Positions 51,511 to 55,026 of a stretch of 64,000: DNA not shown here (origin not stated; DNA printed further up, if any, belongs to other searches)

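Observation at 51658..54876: HcnA-HcnB-HcnC / opine-oxidase-like modules fused into one 1072-aa flavo-iron-sulfur protein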

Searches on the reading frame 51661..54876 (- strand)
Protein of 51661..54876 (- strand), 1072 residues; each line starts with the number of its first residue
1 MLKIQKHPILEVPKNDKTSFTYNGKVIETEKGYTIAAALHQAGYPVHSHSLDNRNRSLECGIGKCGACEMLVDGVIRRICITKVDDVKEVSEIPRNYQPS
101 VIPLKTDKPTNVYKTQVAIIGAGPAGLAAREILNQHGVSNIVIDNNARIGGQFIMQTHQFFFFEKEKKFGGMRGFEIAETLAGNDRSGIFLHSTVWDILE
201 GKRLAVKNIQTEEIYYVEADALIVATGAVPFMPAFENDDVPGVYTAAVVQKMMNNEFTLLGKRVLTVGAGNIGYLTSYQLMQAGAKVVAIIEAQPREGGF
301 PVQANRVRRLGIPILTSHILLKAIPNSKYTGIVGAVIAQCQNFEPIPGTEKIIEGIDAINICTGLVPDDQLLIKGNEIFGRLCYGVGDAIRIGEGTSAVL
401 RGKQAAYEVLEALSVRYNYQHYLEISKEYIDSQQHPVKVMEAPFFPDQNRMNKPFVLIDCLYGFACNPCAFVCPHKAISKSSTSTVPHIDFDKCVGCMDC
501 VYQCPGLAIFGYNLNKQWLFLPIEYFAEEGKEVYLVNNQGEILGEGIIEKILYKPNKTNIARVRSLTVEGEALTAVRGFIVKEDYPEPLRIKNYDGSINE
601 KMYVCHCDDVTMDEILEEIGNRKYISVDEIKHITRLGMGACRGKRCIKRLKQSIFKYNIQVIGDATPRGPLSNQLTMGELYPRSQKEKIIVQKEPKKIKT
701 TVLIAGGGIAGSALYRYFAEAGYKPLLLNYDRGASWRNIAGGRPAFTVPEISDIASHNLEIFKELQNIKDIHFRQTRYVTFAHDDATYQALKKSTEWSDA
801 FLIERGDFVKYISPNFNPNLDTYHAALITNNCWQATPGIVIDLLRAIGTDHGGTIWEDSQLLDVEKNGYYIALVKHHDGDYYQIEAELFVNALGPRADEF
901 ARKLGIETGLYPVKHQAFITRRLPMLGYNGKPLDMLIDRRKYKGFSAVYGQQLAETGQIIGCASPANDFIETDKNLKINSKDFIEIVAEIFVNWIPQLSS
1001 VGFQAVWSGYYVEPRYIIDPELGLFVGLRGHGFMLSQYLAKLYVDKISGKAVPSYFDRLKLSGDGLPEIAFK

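Call 5: search_protein_families(library=pfam, proteins=[window:51661-54876:-], max_evalue=0.1)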
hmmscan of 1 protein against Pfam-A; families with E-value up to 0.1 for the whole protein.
window:51661-54876:- (1072 aa): 31 families (the best 25 are shown)
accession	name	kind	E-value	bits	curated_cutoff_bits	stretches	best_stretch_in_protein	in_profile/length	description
PF01266.30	DAO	-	2.1e-31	110.1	27.9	1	702-1045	2-352/353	FAD dependent oxidoreductase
PF07992.20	Pyr_redox_2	-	6e-24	85.4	26.1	1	116-372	2-244/291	Pyridine nucleotide-disulphide oxidoreductase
PF13450.12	NAD_binding_8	-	8.8e-11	42.4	21.9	1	119-153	1-35/68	NAD(P)-binding Rossmann-like domain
PF01494.25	FAD_binding_3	-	1.8e-10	41.1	22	1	114-147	1-34/349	FAD binding domain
PF13510.11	Fer2_4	-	7.5e-10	39.2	22.8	1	17-90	3-77/82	2Fe-2S iron-sulfur cluster binding domain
PF04324.20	Fer2_BFD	-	2.8e-08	34.4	26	1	603-652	1-46/50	BFD-like [2Fe-2S] binding domain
PF13738.12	Pyr_redox_3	-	3.2e-08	33.6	30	2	154-296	63-199/305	Pyridine nucleotide-disulphide oxidoreductase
PF01946.23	Thi4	-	2e-06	27.6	26.2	1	111-152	14-56/235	Thi4 family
PF12838.12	Fer4_7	-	1.6e-05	25.7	27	1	465-505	4-49/52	4Fe-4S dicluster domain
PF03486.20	HI0933_like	-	2.2e-05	24.5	50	1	116-155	2-41/244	HI0933-like protein Rossmann domain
PF00899.27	ThiF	-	4.1e-05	23.3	28.1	0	111-143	17-49/238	ThiF family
PF00208.27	ELFV_dehydrog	-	4.8e-05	23.6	23.4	1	244-292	13-63/241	Glutamate/Leucine/Phenylalanine/Valine dehydrogenase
PF13187.11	Fer4_9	-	6.4e-05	23.3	27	1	465-506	4-49/52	4Fe-4S dicluster domain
PF00037.32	Fer4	-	7e-05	22.9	21.1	1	488-509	2-23/24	4Fe-4S binding domain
PF13085.11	Fer2_3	-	7.7e-05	23.1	27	1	27-90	23-82/107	2Fe-2S iron-sulfur cluster binding domain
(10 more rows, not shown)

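Call 6: search_protein_families(library=ncbifam, proteins=[window:51661-54876:-], max_evalue=0.1)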
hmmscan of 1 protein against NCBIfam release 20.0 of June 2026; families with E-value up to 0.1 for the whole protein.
window:51661-54876:- (1072 aa): 183 families (the best 25 are shown)
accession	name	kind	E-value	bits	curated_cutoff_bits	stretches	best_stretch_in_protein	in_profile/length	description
TIGR01372.1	soxA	subfamily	1e-22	79.8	1164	1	114-332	168-391/996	sarcosine oxidase subunit alpha family protein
NF009410.0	PRK12771.1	subfamily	1.8e-15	56.5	516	3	460-509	511-560/566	NAD(P)-binding protein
TIGR03377.1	glycerol3P_GlpA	equivalog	6.4e-14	51.4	552.8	2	598-659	417-478/530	anaerobic glycerol-3-phosphate dehydrogenase subunit GlpA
NF041087.1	bile_acid_BaiCD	equivalog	1.5e-13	49.7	825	2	114-155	380-421/642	bile acid Fe-S flavoenzyme BaiCD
NF009408.0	PRK12769.1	equivalog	1.5e-11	43.2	1003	2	115-159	328-372/659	formate-dependent uric acid utilization protein AegA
NF045599.1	bili_reduct_long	exception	5.1e-11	41.5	750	1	114-293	381-535/641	bilirubin reductase, long form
NF008313.0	PRK11101.1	equivalog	1.5e-10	40.3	425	2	599-659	428-488/548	anaerobic glycerol-3-phosphate dehydrogenase subunit A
NF009409.0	PRK12770.1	subfamily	3.5e-10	39.5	343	1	108-288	12-200/360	putative glutamate synthase subunit beta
TIGR01317.1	GOGAT_sm_gam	subfamily_domain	5.3e-09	35.5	447.7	1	108-153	137-182/485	glutamate synthase small subunit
NF007123.0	PRK09564.1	equivalog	7.4e-09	34.8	458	1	200-295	85-182/444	CoA-disulfide reductase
TIGR03997.1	mycofact_OYE_2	equivalog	9.7e-09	34.1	793.15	1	113-407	378-643/645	mycofactocin system FadH/OYE family oxidoreductase 2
NF004780.0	PRK06126.1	subfamily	1.4e-08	33.5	445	1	111-147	5-41/552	hypothetical protein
NF004831.0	PRK06183.1-5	equivalog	6.4e-08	31.5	546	1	110-149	4-43/568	bifunctional 3-(3-hydroxy-phenyl)propionate/3-hydroxycinnamic acid hydroxylase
NF009454.0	PRK12814.1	equivalog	6.5e-08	31.4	916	2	115-155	194-234/657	putative NADPH-dependent glutamate synthase small subunit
TIGR00292.1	TIGR00292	equivalog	7.5e-08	31.9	148.3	1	111-153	18-60/254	sulfide-dependent adenosine diphosphate thiazole synthase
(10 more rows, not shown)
